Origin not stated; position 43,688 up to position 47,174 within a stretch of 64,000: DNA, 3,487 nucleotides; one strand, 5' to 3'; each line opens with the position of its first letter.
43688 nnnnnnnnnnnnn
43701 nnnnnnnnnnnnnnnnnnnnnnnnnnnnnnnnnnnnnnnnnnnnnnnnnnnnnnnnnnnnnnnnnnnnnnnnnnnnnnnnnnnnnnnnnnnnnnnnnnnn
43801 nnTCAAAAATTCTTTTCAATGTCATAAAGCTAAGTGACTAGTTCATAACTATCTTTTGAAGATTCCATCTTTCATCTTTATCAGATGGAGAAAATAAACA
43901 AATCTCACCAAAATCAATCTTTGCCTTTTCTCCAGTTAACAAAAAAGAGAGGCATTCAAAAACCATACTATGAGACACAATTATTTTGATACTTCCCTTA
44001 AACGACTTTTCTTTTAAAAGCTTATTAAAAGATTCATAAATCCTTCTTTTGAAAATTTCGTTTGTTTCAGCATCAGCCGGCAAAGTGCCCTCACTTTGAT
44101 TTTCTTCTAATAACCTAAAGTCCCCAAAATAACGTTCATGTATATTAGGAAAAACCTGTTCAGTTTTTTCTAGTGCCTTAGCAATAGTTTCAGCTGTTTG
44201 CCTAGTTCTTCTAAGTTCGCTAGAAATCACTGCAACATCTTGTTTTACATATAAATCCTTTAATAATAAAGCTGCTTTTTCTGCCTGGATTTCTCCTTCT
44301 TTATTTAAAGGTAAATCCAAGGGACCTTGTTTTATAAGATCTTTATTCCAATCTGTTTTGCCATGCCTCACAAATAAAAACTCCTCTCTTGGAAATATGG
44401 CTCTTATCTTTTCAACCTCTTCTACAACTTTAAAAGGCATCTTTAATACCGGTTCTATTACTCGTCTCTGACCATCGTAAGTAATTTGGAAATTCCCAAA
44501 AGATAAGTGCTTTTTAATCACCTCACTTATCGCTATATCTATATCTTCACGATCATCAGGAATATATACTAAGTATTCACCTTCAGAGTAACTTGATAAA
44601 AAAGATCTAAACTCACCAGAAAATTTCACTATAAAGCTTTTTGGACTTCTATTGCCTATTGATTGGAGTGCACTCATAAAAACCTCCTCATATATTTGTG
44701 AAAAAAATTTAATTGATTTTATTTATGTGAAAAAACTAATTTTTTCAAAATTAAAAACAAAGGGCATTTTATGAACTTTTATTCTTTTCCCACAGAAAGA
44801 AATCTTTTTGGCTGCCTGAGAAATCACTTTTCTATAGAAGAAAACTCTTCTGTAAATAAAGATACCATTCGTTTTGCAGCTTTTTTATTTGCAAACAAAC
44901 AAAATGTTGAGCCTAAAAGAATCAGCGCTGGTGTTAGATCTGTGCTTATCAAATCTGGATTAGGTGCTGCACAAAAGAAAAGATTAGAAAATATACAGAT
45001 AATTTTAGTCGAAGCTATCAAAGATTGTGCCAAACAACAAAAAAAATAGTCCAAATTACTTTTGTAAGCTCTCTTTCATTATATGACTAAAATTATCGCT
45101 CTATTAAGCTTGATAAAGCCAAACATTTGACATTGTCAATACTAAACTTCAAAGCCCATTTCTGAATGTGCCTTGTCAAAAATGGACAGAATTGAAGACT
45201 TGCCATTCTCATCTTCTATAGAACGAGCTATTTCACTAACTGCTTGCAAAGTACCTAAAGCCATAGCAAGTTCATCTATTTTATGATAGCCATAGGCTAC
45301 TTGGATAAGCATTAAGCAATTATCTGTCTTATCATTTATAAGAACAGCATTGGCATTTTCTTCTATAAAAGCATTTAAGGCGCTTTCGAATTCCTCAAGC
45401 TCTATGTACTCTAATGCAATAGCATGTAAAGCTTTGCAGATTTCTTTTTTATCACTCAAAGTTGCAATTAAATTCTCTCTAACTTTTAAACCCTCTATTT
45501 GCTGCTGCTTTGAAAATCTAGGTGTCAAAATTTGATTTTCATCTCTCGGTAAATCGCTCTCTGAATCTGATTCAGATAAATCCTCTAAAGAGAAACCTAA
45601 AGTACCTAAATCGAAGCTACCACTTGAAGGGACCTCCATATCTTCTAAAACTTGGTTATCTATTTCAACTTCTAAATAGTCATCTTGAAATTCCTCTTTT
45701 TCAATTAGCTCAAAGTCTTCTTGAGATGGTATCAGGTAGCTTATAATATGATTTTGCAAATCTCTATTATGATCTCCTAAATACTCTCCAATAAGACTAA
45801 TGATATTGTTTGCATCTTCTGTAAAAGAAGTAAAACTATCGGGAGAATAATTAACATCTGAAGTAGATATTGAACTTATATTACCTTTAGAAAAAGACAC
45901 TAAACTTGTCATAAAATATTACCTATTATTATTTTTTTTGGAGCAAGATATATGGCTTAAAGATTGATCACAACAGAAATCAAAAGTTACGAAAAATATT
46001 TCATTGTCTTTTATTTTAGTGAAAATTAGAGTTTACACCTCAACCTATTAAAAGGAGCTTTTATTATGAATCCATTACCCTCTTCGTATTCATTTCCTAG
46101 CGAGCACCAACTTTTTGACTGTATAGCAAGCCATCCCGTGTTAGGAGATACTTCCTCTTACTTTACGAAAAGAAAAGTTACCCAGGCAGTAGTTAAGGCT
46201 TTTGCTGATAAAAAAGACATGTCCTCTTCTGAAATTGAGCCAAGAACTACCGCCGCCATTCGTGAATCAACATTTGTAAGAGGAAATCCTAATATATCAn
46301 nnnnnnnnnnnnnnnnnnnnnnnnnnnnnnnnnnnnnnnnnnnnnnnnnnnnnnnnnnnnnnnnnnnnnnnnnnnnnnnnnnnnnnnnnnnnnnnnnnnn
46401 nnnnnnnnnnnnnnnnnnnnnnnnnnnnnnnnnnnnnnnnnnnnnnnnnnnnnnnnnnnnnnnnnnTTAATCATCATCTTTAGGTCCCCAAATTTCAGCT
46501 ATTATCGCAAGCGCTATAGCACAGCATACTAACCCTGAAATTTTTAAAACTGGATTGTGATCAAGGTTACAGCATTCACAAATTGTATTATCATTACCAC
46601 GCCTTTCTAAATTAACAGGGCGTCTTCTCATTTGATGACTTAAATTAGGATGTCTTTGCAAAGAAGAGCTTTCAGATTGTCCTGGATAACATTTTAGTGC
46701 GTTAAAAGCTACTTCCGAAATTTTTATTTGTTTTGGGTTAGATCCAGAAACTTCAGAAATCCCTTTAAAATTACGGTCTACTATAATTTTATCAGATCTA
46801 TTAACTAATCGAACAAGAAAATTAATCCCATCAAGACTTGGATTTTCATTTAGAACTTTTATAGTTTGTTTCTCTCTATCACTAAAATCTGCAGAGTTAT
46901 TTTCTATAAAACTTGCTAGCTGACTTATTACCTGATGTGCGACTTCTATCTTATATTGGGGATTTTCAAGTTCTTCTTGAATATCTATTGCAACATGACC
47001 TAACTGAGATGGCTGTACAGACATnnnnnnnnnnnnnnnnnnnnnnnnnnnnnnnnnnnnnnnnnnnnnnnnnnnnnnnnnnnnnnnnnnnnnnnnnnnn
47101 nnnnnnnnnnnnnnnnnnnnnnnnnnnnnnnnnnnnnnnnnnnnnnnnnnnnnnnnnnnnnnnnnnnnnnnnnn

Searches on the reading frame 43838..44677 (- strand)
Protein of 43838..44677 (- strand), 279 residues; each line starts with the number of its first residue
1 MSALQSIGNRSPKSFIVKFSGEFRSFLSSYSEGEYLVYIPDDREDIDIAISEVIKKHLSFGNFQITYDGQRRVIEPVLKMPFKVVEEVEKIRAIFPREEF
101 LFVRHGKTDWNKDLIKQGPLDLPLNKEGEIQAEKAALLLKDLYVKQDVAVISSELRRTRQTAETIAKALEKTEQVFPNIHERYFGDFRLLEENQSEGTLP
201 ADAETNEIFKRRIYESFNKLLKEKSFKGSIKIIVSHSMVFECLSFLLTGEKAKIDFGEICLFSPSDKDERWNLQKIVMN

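Call 3: search_protein_families(library=pfam, proteins=[window:43838-44677:-], max_evalue=1)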
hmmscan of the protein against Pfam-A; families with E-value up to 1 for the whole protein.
window:43838-44677:- (279 aa): 5 families
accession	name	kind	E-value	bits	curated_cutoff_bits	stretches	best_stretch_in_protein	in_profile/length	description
PF00300.27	His_Phos_1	-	2.4e-24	86.5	21.7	1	101-249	2-160/194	Histidine phosphatase superfamily (branch 1)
PF00328.27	His_Phos_2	-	0.002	18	23.6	1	128-174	75-121/354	Histidine phosphatase superfamily (branch 2)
PF25400.1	PH_FAN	-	0.054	13.8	27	0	73-92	63-82/160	FAN protein N-terminal PH domain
PF10437.14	Lip_prot_lig_C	-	0.099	13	24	1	142-184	37-81/85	Bacterial lipoate protein ligase C-terminus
PF22746.1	SHOCT-like_DUF2089-C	-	0.43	10.7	27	1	126-145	11-30/32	SHOCT-like domain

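Call 78: search_protein_families(library=padloc, proteins=[window:43838-44677:-], max_evalue=0.1)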
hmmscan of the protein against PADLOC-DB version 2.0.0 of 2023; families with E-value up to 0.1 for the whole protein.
window:43838-44677:- (279 aa): 0 families

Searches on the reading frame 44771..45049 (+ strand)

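Call 3: search_protein_families(library=pfam, proteins=[window:44771-45049:+], max_evalue=1)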
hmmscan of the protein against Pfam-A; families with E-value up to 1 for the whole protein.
window:44771-45049:+ (92 aa): 0 families

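Call 78: search_protein_families(library=padloc, proteins=[window:44771-45049:+], max_evalue=0.1)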
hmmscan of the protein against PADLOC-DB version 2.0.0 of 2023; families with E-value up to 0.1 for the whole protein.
window:44771-45049:+ (92 aa): 0 families

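Call 79: search_protein_families(library=phrogs, proteins=[window:44771-45049:+], max_evalue=0.1)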
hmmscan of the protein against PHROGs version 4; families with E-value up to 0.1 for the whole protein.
window:44771-45049:+ (92 aa): 2 families
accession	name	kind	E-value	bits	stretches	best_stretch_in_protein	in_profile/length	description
phrog_24076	-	unknown function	0.032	14.7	1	12-63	79-136/229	-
phrog_21507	-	unknown function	0.046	14.7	1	5-46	7-49/114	-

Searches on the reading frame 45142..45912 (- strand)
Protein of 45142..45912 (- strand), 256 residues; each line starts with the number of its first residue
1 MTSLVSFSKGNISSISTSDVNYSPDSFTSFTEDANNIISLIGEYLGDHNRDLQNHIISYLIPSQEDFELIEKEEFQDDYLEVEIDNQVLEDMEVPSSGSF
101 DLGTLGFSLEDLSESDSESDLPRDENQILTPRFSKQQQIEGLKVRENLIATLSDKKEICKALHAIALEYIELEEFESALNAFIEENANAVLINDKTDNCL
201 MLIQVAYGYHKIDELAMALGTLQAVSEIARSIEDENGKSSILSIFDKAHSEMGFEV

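Call 3: search_protein_families(library=pfam, proteins=[window:45142-45912:-], max_evalue=1)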
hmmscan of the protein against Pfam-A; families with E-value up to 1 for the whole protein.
window:45142-45912:- (256 aa): 3 families
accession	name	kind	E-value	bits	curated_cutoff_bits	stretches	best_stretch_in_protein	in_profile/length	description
PF10602.15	RPN7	-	0.0055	16.8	29.6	1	132-227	9-104/174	26S proteasome subunit RPN7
PF14561.12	TPR_20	-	0.055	14.2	25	1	192-247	15-70/90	Tetratricopeptide repeat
PF13018.11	ESPR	-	0.22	12.4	25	1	218-231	12-25/50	Extended Signal Peptide of Type V secretion system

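Call 4: search_protein_families(library=ncbifam, proteins=[window:45142-45912:-], max_evalue=1)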
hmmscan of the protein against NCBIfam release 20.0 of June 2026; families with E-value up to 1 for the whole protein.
window:45142-45912:- (256 aa): 1 family
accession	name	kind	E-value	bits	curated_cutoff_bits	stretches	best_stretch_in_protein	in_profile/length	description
TIGR02833.1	spore_III_AB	equivalog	0.15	12.1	146.5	0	28-62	100-134/170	stage III sporulation protein SpoIIIAB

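Call 56: search_solved_structures(query=window:45142-45912:-, max_evalue=1)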
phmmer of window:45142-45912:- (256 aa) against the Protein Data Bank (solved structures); distinct sequences matched with E-value up to 1: 0.

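Call 78: search_protein_families(library=padloc, proteins=[window:45142-45912:-], max_evalue=0.1)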
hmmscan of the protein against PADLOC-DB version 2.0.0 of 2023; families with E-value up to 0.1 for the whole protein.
window:45142-45912:- (256 aa): 2 families
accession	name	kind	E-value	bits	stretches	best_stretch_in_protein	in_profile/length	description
PDLC00243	LmuA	-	0.00016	19.3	1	33-159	88-219/361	DUF4297 domain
PDLC01554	Cas8a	-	0.0059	14.1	1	3-82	19-91/273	CAS-I-A; effector_LS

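Call 79: search_protein_families(library=phrogs, proteins=[window:45142-45912:-], max_evalue=0.1)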
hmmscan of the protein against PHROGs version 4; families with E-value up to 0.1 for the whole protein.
window:45142-45912:- (256 aa): 0 families

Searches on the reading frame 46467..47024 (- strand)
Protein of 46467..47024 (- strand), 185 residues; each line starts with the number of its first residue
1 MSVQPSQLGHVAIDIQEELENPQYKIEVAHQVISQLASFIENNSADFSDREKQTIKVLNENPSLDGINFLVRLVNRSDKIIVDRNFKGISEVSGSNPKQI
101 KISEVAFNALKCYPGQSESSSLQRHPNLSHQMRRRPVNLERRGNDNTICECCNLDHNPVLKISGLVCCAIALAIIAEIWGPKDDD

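Call 3: search_protein_families(library=pfam, proteins=[window:46467-47024:-], max_evalue=1)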
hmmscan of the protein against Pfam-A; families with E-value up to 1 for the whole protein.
window:46467-47024:- (185 aa): 2 families
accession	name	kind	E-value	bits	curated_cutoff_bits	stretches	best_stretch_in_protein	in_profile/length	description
PF09074.15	Mer2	-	0.07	13.4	27.7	1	7-82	66-140/193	Mer2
PF20670.3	DUF6816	-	0.12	12.3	26.8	1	65-90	51-77/218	Domain of unknown function (DUF6816)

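Call 4: search_protein_families(library=ncbifam, proteins=[window:46467-47024:-], max_evalue=1)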
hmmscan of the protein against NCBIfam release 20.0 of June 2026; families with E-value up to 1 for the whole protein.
window:46467-47024:- (185 aa): 1 family
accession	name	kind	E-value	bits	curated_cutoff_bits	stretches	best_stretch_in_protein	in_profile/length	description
NF011288.0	PRK14699.1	equivalog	0.066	12.1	544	1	19-92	21-95/484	replication factor A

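Call 55: search_solved_structures(query=window:46467-47024:-, max_evalue=1)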
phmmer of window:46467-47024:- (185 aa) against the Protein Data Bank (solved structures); distinct sequences matched with E-value up to 1: 0.

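Call 78: search_protein_families(library=padloc, proteins=[window:46467-47024:-], max_evalue=0.1)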
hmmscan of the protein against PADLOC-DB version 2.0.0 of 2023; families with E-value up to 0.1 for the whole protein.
window:46467-47024:- (185 aa): 1 family
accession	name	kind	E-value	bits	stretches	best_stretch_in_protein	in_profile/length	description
PDLC02694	Orf5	-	0.0042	13.8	1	14-98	257-343/574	Orf5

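Call 79: search_protein_families(library=phrogs, proteins=[window:46467-47024:-], max_evalue=0.1)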
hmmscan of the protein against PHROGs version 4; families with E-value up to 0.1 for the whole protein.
window:46467-47024:- (185 aa): 0 families
